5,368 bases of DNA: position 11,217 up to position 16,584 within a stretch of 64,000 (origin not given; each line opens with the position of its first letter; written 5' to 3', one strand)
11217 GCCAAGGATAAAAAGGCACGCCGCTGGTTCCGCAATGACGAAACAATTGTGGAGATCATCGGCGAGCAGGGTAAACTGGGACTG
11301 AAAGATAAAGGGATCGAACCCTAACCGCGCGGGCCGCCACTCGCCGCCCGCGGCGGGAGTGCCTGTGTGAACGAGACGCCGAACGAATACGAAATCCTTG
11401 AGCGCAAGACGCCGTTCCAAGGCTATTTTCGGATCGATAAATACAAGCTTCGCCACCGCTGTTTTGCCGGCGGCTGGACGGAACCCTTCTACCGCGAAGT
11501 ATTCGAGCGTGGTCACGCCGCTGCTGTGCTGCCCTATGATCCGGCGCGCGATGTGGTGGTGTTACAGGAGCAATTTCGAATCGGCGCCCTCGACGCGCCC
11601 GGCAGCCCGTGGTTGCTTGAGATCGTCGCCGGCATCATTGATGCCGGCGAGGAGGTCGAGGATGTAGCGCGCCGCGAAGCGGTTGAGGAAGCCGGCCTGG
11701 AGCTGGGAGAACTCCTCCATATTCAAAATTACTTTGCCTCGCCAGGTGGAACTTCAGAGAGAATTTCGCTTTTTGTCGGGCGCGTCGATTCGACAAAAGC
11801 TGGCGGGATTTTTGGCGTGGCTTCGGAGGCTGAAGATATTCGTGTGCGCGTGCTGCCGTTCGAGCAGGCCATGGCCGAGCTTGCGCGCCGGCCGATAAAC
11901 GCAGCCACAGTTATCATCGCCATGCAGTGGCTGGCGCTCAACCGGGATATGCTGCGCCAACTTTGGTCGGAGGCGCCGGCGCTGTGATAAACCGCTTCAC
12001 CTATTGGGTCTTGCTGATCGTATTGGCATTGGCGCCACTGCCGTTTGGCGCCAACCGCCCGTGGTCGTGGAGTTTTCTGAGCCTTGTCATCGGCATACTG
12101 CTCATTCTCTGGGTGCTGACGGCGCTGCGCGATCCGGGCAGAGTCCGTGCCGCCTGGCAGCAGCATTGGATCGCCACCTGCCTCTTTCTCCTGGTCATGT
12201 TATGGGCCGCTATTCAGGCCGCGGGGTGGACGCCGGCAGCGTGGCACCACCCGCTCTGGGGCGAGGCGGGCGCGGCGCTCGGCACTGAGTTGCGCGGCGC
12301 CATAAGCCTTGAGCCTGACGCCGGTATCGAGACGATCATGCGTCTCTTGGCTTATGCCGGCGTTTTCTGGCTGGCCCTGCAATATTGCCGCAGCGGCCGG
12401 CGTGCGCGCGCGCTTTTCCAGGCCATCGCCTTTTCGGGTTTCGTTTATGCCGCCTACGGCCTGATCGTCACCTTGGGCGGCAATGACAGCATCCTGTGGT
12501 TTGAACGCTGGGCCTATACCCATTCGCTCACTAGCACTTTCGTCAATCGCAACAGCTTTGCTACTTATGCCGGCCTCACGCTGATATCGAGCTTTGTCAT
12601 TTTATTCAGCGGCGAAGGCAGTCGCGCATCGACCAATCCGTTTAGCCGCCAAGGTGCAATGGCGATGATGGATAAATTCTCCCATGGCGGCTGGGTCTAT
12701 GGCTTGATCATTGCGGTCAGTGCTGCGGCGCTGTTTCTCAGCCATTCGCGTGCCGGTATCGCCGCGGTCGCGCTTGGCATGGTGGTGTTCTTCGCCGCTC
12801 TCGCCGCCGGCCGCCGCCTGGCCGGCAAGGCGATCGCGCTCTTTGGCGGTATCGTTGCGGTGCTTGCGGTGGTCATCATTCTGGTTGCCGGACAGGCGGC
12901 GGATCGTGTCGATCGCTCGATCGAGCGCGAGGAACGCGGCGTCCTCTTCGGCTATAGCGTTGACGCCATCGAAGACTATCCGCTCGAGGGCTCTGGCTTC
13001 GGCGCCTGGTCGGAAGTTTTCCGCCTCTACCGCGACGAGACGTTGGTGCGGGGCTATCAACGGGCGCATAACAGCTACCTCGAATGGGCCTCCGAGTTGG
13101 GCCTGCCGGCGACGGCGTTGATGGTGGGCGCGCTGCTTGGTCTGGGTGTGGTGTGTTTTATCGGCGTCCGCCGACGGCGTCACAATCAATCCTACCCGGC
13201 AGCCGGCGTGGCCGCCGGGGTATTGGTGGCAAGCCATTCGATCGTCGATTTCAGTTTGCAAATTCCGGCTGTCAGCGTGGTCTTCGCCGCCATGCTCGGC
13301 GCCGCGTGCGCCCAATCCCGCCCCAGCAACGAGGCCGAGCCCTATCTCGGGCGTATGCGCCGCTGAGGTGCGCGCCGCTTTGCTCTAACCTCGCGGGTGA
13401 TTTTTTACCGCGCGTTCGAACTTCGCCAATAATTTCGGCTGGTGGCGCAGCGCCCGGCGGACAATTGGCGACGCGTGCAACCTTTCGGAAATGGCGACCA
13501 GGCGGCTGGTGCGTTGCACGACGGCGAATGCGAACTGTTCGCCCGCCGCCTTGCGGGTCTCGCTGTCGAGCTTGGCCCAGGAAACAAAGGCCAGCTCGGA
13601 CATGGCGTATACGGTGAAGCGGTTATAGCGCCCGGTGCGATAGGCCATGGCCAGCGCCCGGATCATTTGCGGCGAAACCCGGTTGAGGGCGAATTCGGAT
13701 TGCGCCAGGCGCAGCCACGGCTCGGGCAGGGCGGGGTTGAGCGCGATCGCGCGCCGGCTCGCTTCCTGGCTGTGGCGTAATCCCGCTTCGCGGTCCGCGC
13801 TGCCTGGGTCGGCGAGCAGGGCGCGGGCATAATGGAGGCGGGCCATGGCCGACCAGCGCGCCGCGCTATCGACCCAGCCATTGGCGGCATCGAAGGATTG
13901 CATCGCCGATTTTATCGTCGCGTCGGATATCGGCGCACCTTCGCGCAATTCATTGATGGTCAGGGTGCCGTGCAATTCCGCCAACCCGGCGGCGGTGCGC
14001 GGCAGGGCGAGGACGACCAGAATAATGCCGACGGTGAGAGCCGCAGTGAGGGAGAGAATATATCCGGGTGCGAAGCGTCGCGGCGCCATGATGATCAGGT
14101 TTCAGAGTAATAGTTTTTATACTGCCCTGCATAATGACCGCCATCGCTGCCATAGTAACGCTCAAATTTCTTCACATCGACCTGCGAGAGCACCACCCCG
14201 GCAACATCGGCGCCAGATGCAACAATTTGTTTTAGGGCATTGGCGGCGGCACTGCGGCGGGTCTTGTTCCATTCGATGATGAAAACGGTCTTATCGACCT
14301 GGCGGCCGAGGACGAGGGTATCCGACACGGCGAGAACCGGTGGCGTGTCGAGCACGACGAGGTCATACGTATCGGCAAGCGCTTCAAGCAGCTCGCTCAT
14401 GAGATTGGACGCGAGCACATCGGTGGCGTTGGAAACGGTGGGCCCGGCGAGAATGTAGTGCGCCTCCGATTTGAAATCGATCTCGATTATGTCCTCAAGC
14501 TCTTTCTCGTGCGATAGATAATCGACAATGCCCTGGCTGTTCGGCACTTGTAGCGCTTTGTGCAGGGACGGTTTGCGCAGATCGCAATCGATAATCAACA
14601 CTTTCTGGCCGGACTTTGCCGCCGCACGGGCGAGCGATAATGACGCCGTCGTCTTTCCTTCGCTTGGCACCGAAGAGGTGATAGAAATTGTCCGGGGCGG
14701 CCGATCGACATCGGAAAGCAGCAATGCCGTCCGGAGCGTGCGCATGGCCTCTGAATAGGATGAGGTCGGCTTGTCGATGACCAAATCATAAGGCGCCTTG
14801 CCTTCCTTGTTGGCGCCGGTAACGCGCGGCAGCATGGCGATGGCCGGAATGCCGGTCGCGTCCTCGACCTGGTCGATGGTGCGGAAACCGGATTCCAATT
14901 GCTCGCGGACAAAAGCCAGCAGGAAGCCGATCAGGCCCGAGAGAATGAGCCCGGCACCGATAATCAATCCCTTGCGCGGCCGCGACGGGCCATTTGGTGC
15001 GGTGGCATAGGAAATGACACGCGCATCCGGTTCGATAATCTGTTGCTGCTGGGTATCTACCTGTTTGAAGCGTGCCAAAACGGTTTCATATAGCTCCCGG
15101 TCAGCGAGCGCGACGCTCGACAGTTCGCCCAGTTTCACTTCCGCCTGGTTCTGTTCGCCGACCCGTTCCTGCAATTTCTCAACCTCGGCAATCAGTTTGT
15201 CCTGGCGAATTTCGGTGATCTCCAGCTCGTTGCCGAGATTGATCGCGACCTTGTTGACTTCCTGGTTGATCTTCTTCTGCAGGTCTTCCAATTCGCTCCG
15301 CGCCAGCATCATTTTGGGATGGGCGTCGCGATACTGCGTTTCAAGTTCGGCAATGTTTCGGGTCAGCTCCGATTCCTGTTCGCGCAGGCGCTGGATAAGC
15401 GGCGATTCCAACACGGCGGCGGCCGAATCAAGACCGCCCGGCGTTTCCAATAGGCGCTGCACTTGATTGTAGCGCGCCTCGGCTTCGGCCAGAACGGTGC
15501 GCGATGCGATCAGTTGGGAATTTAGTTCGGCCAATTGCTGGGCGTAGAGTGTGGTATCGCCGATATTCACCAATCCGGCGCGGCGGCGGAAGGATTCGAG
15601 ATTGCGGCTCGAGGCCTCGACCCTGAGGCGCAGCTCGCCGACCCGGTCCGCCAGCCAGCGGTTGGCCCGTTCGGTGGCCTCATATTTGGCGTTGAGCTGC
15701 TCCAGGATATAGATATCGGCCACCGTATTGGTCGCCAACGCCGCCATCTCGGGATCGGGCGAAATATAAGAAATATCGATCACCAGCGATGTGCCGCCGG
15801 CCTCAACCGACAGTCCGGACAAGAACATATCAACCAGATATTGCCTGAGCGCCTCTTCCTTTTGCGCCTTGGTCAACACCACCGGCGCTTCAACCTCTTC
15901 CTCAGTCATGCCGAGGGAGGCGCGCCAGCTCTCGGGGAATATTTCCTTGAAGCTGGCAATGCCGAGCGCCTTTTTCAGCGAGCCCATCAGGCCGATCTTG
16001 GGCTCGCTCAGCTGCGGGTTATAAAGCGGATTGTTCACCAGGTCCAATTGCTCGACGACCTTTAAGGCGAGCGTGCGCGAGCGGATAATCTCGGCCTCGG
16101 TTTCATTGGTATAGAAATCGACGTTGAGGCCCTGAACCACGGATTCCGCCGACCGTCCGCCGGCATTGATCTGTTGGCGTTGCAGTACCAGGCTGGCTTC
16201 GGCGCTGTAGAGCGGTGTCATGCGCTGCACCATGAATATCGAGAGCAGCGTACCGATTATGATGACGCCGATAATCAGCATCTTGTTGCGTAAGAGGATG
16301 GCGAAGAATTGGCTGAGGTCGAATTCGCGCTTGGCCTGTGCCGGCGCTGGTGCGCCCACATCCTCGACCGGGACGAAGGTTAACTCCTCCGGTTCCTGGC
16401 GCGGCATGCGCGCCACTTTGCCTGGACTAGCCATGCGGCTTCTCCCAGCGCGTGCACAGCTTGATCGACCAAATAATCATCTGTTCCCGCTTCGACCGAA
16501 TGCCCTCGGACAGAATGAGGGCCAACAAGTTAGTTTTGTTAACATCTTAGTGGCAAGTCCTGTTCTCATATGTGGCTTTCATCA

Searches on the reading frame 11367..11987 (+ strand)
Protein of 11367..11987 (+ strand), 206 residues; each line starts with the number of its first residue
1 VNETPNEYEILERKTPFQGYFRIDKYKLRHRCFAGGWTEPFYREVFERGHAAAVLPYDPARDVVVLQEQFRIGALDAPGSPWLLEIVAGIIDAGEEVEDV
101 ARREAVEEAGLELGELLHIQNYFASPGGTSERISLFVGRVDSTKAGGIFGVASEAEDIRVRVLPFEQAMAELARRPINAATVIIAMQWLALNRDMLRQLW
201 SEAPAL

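Call 8: search_protein_families(library=pfam, proteins=[window:11367-11987:+])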
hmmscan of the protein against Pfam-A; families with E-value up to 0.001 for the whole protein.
window:11367-11987:+ (206 aa): 1 family
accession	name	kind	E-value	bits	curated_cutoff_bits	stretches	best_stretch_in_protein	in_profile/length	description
PF00293.34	NUDIX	-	3.4e-13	50.2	21.1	1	50-172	4-121/134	NUDIX domain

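Call 57: search_protein_families(library=ncbifam, proteins=[window:11367-11987:+], max_evalue=0.01)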
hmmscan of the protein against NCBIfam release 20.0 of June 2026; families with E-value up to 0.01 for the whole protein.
window:11367-11987:+ (206 aa): 6 families
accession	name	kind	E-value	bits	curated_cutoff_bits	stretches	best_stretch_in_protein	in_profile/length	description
NF008003.0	PRK10729.1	equivalog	3.6e-74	248.6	248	1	5-201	13-209/210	ADP-ribose diphosphatase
TIGR00052.1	TIGR00052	subfamily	1.5e-49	168.1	79.55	1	6-191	1-188/188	nudix-type nucleoside diphosphatase, YffH/AdpP family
NF011585.0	PRK15009.1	equivalog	1.1e-22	80.6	234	1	42-191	38-186/191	GDP-mannose pyrophosphatase NudK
NF008736.0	PRK11762.1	equivalog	5.2e-08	32.6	169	1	20-186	21-174/186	ADP compounds hydrolase NudE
NF041652.1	Nud_hyd_Dein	equivalog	3.5e-06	27.3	200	1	50-123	14-84/152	Nudix hydrolase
NF001299.0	PRK00241.1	equivalog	0.0034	16.9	158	1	86-116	163-193/263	NAD(+) diphosphatase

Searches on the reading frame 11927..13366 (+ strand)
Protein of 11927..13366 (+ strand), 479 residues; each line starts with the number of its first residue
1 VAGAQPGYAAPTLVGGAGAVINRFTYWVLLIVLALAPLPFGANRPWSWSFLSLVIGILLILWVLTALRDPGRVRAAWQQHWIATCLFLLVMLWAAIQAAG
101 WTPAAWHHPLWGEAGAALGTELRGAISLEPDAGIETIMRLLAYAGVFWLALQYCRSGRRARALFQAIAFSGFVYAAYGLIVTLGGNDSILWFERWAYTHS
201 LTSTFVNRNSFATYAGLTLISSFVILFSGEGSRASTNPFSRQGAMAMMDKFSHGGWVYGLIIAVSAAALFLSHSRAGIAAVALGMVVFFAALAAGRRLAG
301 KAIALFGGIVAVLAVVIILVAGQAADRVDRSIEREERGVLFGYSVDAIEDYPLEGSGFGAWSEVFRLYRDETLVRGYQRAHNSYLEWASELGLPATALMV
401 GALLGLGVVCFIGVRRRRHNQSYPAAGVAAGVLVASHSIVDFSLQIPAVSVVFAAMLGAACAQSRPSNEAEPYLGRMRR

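Call 8: search_protein_families(library=pfam, proteins=[window:11927-13366:+])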
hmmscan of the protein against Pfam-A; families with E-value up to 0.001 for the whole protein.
window:11927-13366:+ (479 aa): 1 family
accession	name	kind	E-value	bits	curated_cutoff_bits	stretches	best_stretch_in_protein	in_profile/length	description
PF04932.20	Wzy_C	-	1.6e-19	70.6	31.7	1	261-399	2-148/149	O-Antigen ligase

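Call 57: search_protein_families(library=ncbifam, proteins=[window:11927-13366:+], max_evalue=0.01)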
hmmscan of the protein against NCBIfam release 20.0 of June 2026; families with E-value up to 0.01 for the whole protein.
window:11927-13366:+ (479 aa): 0 families

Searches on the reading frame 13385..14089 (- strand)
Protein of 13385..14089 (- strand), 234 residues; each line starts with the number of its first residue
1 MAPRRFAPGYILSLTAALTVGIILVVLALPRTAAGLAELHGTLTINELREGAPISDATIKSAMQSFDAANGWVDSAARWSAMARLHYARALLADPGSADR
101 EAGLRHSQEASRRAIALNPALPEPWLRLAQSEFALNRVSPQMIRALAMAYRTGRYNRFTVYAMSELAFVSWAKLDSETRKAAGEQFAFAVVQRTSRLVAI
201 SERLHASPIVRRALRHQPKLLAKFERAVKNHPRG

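Call 7: search_protein_families(library=pfam, proteins=[window:13385-14089:-])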
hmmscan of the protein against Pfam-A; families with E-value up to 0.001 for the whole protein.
window:13385-14089:- (234 aa): 0 families

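Call 57: search_protein_families(library=ncbifam, proteins=[window:13385-14089:-], max_evalue=0.01)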
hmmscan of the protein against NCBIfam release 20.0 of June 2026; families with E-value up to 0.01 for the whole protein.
window:13385-14089:- (234 aa): 1 family
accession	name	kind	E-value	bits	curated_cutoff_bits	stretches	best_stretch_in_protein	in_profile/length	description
NF038257.2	exopoly_VpsP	subfamily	1.1e-07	31.7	125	1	21-199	11-197/213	VpsP family polysaccharide biosynthesis protein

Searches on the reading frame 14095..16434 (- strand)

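Call 7: search_protein_families(library=pfam, proteins=[window:14095-16434:-])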
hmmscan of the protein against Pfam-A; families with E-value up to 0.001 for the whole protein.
window:14095-16434:- (779 aa): 7 families
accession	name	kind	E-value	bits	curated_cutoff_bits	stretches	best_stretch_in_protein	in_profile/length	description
PF13614.12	AAA_31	-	1.4e-13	51.6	27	1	581-704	2-132/177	AAA domain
PF02706.20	Wzz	-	2.5e-11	44.2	25.5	1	37-130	2-91/91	Chain length determinant protein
PF01656.29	CbiA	-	9.8e-09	35.7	25.4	1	590-754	8-85/125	CobQ/CobB/MinD/ParA nucleotide binding domain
PF13807.11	GNVR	-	2.2e-08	34.3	27.7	1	444-511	15-81/82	G-rich domain on putative tyrosine kinase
PF09140.17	MipZ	-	1.3e-05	25.1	20.7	1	592-698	12-108/262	ATPase MipZ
PF00142.24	Fer4_NifH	-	2.2e-05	24.5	25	1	593-749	12-176/271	4Fe-4S iron sulfur cluster binding proteins, NifH/frxC family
PF10609.15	ParA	-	3.3e-05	23.9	27.1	1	583-700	6-122/246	NUBPL iron-transfer P-loop NTPase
